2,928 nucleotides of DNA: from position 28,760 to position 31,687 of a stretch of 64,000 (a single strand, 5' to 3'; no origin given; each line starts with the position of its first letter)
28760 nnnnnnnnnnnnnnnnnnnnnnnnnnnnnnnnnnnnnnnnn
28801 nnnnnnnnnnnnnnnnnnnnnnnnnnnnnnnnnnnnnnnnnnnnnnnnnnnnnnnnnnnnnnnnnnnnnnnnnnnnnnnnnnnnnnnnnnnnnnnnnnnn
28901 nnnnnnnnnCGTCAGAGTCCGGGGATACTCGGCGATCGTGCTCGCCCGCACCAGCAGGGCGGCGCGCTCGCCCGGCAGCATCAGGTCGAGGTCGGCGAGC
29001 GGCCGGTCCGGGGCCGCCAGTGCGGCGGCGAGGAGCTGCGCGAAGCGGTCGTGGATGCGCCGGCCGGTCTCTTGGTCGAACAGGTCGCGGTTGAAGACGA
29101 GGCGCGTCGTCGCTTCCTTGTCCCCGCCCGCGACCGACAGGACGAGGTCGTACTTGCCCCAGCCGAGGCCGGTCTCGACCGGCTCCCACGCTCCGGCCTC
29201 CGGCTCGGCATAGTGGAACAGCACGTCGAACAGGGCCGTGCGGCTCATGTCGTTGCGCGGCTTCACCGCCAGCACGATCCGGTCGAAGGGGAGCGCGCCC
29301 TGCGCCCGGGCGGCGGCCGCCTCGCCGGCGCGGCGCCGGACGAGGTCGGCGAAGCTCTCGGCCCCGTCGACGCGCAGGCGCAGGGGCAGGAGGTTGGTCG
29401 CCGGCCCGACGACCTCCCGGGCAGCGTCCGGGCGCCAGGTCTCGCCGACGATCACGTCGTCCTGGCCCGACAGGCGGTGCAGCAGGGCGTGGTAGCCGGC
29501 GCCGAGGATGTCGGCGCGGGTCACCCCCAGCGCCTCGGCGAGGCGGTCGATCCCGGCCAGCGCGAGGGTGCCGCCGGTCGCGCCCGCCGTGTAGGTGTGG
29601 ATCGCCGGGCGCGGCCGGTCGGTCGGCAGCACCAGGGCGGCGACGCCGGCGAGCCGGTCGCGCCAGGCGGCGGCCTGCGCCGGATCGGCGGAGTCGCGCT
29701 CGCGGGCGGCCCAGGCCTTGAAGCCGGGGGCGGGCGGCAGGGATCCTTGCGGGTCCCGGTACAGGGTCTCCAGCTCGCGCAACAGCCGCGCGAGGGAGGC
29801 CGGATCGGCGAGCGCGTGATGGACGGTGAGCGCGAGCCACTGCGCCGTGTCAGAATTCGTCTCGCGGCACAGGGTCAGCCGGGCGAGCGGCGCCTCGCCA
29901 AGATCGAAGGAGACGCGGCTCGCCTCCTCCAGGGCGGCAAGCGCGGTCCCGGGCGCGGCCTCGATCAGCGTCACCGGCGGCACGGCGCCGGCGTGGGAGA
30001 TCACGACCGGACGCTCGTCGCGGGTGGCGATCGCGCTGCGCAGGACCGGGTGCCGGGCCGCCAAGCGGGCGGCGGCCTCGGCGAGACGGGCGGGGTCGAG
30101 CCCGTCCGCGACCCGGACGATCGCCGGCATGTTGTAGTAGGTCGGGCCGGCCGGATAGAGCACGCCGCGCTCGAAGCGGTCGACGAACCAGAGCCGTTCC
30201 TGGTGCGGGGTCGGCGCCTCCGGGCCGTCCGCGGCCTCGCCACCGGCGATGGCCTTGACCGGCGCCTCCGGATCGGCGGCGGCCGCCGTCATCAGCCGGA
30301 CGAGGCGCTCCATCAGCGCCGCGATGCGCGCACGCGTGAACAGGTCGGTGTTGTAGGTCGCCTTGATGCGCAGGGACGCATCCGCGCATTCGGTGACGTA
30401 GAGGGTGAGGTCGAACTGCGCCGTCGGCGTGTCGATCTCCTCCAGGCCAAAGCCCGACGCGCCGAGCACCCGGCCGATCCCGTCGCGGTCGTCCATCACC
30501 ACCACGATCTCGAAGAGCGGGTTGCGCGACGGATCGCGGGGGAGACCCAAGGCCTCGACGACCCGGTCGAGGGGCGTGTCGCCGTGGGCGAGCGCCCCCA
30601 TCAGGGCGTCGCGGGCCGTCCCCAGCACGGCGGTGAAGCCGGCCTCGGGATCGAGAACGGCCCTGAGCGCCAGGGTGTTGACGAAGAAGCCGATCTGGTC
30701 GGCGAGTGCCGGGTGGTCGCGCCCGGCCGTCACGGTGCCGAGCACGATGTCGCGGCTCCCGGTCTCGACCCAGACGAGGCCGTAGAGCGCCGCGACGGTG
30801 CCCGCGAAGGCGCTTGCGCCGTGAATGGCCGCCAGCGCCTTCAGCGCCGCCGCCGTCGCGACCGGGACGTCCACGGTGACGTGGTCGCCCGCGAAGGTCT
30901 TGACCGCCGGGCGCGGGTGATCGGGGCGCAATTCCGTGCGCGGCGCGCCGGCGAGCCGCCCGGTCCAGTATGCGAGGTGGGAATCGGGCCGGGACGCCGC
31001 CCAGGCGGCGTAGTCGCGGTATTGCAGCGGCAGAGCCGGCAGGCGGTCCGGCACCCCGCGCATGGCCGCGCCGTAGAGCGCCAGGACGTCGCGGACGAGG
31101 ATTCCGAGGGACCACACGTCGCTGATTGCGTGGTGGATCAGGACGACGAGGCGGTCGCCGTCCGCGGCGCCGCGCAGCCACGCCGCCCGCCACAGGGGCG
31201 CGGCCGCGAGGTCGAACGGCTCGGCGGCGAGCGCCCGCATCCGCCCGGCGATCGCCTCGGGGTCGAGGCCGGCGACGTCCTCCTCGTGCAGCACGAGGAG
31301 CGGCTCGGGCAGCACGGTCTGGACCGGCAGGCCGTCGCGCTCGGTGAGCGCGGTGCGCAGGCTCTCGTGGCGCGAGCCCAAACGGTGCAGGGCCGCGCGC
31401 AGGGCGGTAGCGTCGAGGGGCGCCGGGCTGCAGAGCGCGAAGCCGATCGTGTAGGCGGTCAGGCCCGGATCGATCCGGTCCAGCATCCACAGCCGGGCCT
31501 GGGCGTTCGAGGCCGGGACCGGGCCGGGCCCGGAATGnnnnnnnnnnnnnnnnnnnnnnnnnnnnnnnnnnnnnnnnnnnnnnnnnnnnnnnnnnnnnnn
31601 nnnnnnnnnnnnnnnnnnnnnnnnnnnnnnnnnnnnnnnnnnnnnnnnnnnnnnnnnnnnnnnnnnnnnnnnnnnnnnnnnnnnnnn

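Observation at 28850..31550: Two complete condensation-family domains in tandem with no intervening carrier protein (T-C-C-A-T)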

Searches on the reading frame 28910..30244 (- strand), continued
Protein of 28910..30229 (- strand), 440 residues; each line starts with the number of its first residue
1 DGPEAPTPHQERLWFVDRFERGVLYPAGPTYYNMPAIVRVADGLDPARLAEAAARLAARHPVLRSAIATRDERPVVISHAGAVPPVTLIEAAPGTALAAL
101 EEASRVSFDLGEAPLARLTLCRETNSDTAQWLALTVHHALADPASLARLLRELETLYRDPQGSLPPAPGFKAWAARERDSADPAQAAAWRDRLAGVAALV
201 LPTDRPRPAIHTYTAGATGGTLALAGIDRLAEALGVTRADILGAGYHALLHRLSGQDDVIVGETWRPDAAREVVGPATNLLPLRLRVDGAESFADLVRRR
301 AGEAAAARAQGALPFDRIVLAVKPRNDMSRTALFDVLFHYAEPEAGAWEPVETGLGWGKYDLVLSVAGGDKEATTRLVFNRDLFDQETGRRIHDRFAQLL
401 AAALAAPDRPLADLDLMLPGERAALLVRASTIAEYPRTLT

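Call 94: search_solved_structures(query=A1, max_evalue=1e-20, show_alignments=1)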
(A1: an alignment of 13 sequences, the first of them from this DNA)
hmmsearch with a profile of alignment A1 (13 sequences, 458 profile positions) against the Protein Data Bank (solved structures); distinct sequences matched with E-value up to 1e-20: 52.
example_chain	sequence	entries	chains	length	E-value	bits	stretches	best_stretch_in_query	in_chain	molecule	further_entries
6oyf_A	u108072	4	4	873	5.4e-96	325.3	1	9-458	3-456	Txo1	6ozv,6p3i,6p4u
6p1j_A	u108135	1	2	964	6.7e-92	311.8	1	6-458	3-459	Txo2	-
5u89_A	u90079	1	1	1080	6.3e-91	308.6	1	6-455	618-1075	Amino acid adenylation domain protein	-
2jgp_A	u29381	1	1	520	3.2e-88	299.7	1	5-442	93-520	TYROCIDINE SYNTHETASE 3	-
7kvw_A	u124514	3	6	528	4.2e-79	269.6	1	10-443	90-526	PCP-C didomain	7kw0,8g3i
8fx6_A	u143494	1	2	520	7.9e-78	265.4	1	10-436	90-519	PCP-C didomain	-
7kw2_A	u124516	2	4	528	1.8e-77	264.3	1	11-443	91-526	PCP-C didomain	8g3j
8fx7_A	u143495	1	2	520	3.3e-76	260.1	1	11-436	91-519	PCP-C didomain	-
8z0q_C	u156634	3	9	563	1.1e-74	255.1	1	8-439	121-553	Special condensation domain in NRPS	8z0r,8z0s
8qnf_A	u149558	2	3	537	6.3e-73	249.2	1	8-448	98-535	Condensation domain TomBC from the Tomaymycin non-ribosomal peptide synthetase | Tomaymycin non-ribosomal peptide synthetase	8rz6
4tx2_B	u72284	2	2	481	1.4e-71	244.8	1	40-453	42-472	Non-ribosomal peptide synthetase | Peptide synthetase, module 7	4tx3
8xjz_C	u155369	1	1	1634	5.1e-71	243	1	9-448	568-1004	Peptide synthetase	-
9lcq_A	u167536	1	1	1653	1.3e-70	241.6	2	44-456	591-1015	PvdL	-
9up2_A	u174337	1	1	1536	3.1e-70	240.4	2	44-456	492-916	PvdL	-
9lco_A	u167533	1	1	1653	3.9e-70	240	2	44-456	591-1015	PvdL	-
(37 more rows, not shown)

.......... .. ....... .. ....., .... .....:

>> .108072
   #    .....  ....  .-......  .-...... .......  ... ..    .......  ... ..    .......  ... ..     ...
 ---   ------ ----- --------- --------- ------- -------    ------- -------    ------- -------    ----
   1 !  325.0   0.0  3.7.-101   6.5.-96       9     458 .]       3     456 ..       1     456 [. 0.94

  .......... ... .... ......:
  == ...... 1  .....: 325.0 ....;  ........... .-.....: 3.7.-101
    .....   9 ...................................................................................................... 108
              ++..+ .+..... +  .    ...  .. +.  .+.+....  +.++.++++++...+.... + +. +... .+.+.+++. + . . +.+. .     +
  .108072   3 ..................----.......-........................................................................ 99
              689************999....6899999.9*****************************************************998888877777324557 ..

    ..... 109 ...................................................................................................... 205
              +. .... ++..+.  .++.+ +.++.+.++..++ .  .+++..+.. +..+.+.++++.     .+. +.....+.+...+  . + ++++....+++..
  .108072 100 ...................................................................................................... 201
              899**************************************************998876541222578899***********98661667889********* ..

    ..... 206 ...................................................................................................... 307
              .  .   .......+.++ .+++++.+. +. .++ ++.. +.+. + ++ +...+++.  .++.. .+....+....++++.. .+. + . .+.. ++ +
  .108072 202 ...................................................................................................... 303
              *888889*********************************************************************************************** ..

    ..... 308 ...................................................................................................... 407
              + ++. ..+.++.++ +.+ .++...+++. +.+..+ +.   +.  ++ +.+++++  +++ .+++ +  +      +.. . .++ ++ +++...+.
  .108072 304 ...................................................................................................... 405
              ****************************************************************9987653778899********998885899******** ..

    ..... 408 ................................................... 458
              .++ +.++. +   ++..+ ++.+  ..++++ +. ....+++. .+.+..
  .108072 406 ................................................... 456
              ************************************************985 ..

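Call 99: predict_structure(alignment_id=A2)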
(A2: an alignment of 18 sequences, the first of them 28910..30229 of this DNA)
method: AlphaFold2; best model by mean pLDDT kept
length: 440 residues; sequences in the alignment: 18
mean_pLDDT: 89.9   pTM: 0.87
mean pLDDT of the five models: 89.9, 90.0, 88.7, 88.5, 88.3
residues with pLDDT >= 90: 296; 70-90: 124; 50-70: 13; < 50: 7
segments of 3 or more residues with pLDDT < 50: 434-440
pLDDT, mean of each block of 10 residues (from residue 1): 86 89 86 92 91 95 94 93 95 94 94 96 86 95 92 93 85 80 88 91 94 89 96 97 98 94 91 91 93 97 92 85 90 94 81 84 93 95 96 96 96 80 72 49
secondary structure, 60 per line:
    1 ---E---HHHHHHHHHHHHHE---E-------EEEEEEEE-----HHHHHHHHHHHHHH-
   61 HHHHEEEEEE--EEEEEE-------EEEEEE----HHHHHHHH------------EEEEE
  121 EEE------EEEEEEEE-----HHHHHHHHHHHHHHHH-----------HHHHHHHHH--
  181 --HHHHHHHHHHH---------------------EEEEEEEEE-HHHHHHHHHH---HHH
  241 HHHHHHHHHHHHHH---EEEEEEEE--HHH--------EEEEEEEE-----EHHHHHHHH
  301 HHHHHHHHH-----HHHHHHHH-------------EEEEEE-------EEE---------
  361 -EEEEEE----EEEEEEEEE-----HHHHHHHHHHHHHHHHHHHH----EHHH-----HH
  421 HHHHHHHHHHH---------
elements in order: H8-20 E33-40 H46-59 H61-64 E65-70 E73-78 E86-91 H96-103 E116-123 E130-137 H143-158 H170-178 H183-193 E215-223 H225-234 H238-254 E258-265 E279-286 H293-309 H315-322 E336-341 E349-351 E362-367 E372-380 H386-405 H419-431

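Call 101: fold_search(model_id=the predicted structure, library=pdb)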
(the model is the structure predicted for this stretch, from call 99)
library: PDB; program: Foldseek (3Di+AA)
matches with E <= 10: 672; with E <= 0.001: 299
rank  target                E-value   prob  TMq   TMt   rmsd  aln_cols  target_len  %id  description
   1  6p1j_A                7.3e-39  1.00  0.87  0.42   3.4       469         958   28  The structure of condensation and adenylation domains of teixobactin-producing nonribosomal peptide synthetase Txo2 se (released 2019-05-29)
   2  6p1j_B                1.9e-38  1.00  0.87  0.42   3.4       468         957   28  The structure of condensation and adenylation domains of teixobactin-producing nonribosomal peptide synthetase Txo2 se (released 2019-05-29)
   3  7kvw_A                1.8e-35  1.00  0.85  0.73   2.7       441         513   31  Non-ribosomal didomain (holo-PCP-C) acceptor bound state (released 2021-03-24)
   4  2jgp                  2.4e-35  1.00  0.81  0.70   3.3       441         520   26  Structure of the TycC5-6 PCP-C bidomain of the tyrocidine synthetase TycC (released 2007-10-30)
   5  8fx6_B                2.7e-35  1.00  0.85  0.73   2.8       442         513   31  Non-ribosomal PCP-C didomain (amide stabilised leucine) acceptor bound state (released 2023-06-21)
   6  8fx6_A                2.9e-35  1.00  0.85  0.73   2.7       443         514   32  Non-ribosomal PCP-C didomain (amide stabilised leucine) acceptor bound state (released 2023-06-21)
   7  6oyf                  3.8e-35  1.00  0.80  0.43   4.7       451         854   29  The structure of condensation and adenylation domains of teixobactin-producing nonribosomal peptide synthetase Txo1 seri (released 2019-05-29)
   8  6ozv                  4.3e-35  1.00  0.81  0.44   5.4       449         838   30  The structure of condensation and adenylation domains of teixobactin-producing nonribosomal peptide synthetase Txo1 seri (released 2019-05-29)
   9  8fx7_B                4.8e-35  1.00  0.85  0.73   2.8       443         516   31  Non-ribosomal PCP-C didomain (ester stabilised leucine) acceptor bound state (released 2023-06-21)
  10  8fx7_A                7.6e-35  1.00  0.83  0.72   3.3       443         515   31  Non-ribosomal PCP-C didomain (ester stabilised leucine) acceptor bound state (released 2023-06-21)
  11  7kvw_B                1.0e-34  1.00  0.85  0.73   2.6       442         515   31  Non-ribosomal didomain (holo-PCP-C) acceptor bound state (released 2021-03-24)
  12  8g3i_A                1.8e-34  1.00  0.84  0.73   2.6       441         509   31  Non-ribosomal PCP-C didomain (thioether stabilised glycolic acid) acceptor bound state (released 2023-06-14)
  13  7kw0_A                1.9e-34  1.00  0.84  0.73   2.8       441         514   32  Non-ribosomal didomain (stabilised glycine-PCP-C) acceptor bound state (released 2021-03-24)
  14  8g3i_B                2.4e-34  1.00  0.85  0.73   2.5       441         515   32  Non-ribosomal PCP-C didomain (thioether stabilised glycolic acid) acceptor bound state (released 2023-06-14)
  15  8g3j_A                2.5e-34  1.00  0.83  0.73   3.0       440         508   31  Non-ribosomal PCP-C didomain R2577G (thioether stabilised glycolic acid) acceptor bound state (released 2023-06-14)
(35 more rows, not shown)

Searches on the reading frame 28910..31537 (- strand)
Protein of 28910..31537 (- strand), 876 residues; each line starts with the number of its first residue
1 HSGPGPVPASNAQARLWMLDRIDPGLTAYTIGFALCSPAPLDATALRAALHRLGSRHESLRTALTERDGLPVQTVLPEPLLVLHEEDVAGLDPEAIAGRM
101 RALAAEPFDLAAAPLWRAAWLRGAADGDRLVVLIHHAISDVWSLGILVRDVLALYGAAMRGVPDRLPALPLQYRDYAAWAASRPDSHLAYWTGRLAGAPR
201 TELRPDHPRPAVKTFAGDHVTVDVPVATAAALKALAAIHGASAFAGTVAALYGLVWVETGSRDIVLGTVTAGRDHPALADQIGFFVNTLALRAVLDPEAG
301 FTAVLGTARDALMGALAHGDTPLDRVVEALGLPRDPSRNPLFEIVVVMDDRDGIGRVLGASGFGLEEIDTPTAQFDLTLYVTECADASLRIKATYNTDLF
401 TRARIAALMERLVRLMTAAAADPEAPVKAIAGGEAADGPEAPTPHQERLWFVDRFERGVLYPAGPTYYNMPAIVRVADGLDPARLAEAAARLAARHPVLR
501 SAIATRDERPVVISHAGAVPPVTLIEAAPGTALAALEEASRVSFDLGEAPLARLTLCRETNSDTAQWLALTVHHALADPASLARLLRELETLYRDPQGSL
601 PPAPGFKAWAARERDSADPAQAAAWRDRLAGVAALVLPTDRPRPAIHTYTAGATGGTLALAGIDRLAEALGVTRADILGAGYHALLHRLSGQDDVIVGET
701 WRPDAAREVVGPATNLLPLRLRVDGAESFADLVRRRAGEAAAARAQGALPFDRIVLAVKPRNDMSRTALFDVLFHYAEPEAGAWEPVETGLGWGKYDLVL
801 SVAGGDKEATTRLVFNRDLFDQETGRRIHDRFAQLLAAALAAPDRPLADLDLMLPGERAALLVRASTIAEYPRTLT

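Call 17: find_related_loci(query=window:28910-31537:-, collection=genome_contigs, flank=10000)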
Query window:28910-31537:- (876 aa) in genome_contigs; peptide patterns used: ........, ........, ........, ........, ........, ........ (x = any residue, [..] = any of these).
315 stretches matched a pattern; 266 encode a relative of the query (tblastn E <= 1e-3); the best 80 are kept; 76 distinct loci.
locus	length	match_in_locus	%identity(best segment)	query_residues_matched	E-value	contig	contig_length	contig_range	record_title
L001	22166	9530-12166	84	1-876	0e+0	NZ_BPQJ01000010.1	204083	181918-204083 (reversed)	Methylobacterium frigidaeris strain JCM 32048 entry10, whole genome shotgun sequence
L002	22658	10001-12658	63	8-876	0e+0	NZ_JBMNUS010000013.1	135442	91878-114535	MAG: Pseudochelatococcus sp. isolate SBF912SR2HQ0014 scaffold_434_c1, whole genome shotgun sequence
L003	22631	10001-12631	47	8-876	0e+0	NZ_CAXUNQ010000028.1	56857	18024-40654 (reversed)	MAG: uncultured Bradyrhizobium sp. isolate public_SRR14722133_metawrap_bin.1 public_SRR14722133_metawrap_bin.1_28, whole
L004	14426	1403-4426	48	10-852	1e-92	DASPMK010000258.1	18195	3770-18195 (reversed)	MAG TPA_asm: Azospirillaceae bacterium isolate SMAG_U12090 k141_298690, whole genome shotgun sequence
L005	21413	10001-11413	35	8-876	3e-74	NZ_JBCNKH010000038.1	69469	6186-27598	MAG: Chitinophaga sp. isolate SMAGNO18 Contig38, whole genome shotgun sequence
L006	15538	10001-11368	34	10-872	2e-74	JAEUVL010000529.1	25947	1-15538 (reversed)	MAG: Chitinophagaceae bacterium isolate new MAG-380 k141_3248366, whole genome shotgun sequence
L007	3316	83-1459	34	8-867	1e-73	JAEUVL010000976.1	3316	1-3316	MAG: Chitinophagaceae bacterium isolate new MAG-380 k141_1636317, whole genome shotgun sequence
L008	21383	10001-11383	40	4-876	2e-72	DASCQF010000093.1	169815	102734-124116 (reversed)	MAG TPA_asm: Vicinamibacterales bacterium isolate Fu_MAG_63 c_000000641072, whole genome shotgun sequence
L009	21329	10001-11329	37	10-862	8e-72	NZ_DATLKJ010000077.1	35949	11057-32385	MAG: Chitinophaga sp. isolate SMAG_U13719 k141_18223, whole genome shotgun sequence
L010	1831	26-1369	40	8-873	2e-75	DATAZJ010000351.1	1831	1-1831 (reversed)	MAG TPA_asm: Rhodopila sp. isolate SMAG_U5702 k141_2265742, whole genome shotgun sequence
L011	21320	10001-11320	43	10-861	2e-71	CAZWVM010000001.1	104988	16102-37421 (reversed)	MAG TPA_asm: uncultured bacterium isolate binchicken_co22_231 genome assembly, contig: NODE_188_length_104988_cov_8.8209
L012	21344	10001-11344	35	10-861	9e-71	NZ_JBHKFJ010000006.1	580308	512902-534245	Chitinophaga sp. Hz27 contig6, whole genome shotgun sequence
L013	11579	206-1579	37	6-873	2e-70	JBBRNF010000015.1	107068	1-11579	MAG: Terriglobales bacterium isolate La1_metabat2.117 LA1C_B2.117_k141_2073411L_107068_cov_40.5216, whole genome shotgun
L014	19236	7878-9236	36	6-862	2e-75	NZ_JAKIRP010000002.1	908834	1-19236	Chitinophaga filiformis strain ZLX-1 Scaffold2_1, whole genome shotgun sequence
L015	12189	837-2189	36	6-862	5e-70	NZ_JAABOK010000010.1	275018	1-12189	Chitinophaga solisilvae strain O9 NODE_10, whole genome shotgun sequence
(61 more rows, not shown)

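Call 22: search_protein_families(library=pfam, proteins=[L002:15923-17812:+, L003:15817-17694:+, L004:7713-9596:+], max_evalue=0.001)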
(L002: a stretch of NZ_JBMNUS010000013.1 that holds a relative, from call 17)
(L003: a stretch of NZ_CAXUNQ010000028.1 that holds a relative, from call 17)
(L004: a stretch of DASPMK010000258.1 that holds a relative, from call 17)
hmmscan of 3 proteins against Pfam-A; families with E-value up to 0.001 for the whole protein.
L002:15923-17812:+ (629 aa): 3 families
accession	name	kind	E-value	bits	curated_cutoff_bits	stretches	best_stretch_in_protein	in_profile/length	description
PF00733.27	Asn_synthase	-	3.1e-76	257.8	21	1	249-599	1-335/354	Asparagine synthase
PF13537.11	GATase_7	-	5.3e-41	139.9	25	1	48-165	2-122/123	Glutamine amidotransferase domain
PF13522.11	GATase_6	-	4.1e-35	121.1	27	1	32-160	1-130/130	Glutamine amidotransferase domain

L003:15817-17694:+ (625 aa): 4 families
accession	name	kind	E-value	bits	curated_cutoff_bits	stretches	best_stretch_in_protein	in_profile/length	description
PF00733.27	Asn_synthase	-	1.9e-76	258.4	21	1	248-593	2-333/354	Asparagine synthase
PF13537.11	GATase_7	-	2.4e-44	150.7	25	1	53-170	2-122/123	Glutamine amidotransferase domain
PF13522.11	GATase_6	-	3.2e-38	131.1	27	1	37-165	1-130/130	Glutamine amidotransferase domain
PF12481.13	DUF3700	-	0.00023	21.1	27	1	119-173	125-179/228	Aluminium induced protein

L004:7713-9596:+ (627 aa): 3 families
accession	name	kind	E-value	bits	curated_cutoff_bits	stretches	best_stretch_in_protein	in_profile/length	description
PF00733.27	Asn_synthase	-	1.5e-78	265.4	21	1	249-594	2-333/354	Asparagine synthase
PF13537.11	GATase_7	-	7.7e-41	139.4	25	1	49-170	2-122/123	Glutamine amidotransferase domain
PF13522.11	GATase_6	-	4.4e-35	121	27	1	33-165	1-130/130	Glutamine amidotransferase domain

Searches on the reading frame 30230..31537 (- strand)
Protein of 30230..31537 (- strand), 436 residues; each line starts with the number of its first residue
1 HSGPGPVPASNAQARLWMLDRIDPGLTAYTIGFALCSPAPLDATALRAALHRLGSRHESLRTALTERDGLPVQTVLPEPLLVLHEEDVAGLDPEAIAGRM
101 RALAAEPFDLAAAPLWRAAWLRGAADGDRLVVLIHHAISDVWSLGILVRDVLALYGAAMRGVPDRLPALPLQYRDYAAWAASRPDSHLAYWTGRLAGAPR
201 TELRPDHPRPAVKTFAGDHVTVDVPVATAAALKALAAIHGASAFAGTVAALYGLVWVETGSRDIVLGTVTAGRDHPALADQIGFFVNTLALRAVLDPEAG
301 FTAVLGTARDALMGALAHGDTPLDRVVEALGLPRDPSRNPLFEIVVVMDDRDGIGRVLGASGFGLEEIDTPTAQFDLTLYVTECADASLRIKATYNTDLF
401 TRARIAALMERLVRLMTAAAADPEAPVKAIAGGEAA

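Call 10: search_protein_families(library=pfam, proteins=[window:30230-31537:-], max_evalue=0.01)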
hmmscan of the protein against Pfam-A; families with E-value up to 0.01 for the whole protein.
window:30230-31537:- (436 aa): 1 family
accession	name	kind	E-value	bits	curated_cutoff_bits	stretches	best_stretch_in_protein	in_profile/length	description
PF00668.25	Condensation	-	9.6e-81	272.2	30.6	1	7-429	5-443/456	Condensation domain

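Call 11: search_solved_structures(query=window:30230-31537:-, max_evalue=0.001)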
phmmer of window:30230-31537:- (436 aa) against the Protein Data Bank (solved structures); distinct sequences matched with E-value up to 0.001: 47.
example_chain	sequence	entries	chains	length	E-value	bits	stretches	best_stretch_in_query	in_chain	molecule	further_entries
6p1j_A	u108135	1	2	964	3.8e-65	223.9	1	8-431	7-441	Txo2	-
6oyf_A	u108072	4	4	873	1.1e-62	215.7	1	7-431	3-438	Txo1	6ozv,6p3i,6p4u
2jgp_A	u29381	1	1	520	8.4e-52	179.9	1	7-419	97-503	TYROCIDINE SYNTHETASE 3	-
7kvw_A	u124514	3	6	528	1.5e-49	172.4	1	3-430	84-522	PCP-C didomain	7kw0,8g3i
8fx6_A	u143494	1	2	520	5.8e-49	170.5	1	3-427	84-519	PCP-C didomain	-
7kw2_A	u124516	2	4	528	1.5e-48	169.2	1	3-430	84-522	PCP-C didomain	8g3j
5u89_A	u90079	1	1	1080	2.9e-48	168.3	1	7-429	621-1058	Amino acid adenylation domain protein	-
8fx7_A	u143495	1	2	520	5.5e-48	167.3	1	3-427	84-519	PCP-C didomain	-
8z0q_C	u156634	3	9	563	3.2e-47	164.8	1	3-427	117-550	Special condensation domain in NRPS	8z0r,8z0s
8qnf_A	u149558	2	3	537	6.2e-45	157.3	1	7-430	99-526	Condensation domain TomBC from the Tomaymycin non-ribosomal peptide synthetase | Tomaymycin non-ribosomal peptide synthetase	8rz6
6mfw_A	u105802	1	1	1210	3.1e-39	138.5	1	10-421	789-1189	Linear gramicidin synthase subunit A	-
6mfy_A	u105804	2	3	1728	6.4e-39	137.5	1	10-420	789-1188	Linear gramicidin synthase subunit A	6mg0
6mfz_A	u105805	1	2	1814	6.9e-39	137.3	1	10-420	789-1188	Linear gramicidin synthase subunit A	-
9be3_A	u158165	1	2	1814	6.9e-39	137.3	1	10-420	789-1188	Linear gramicidin synthase subunit A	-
9be4_A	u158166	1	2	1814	6.9e-39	137.3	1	10-420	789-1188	Linear gramicidin synthase subunit A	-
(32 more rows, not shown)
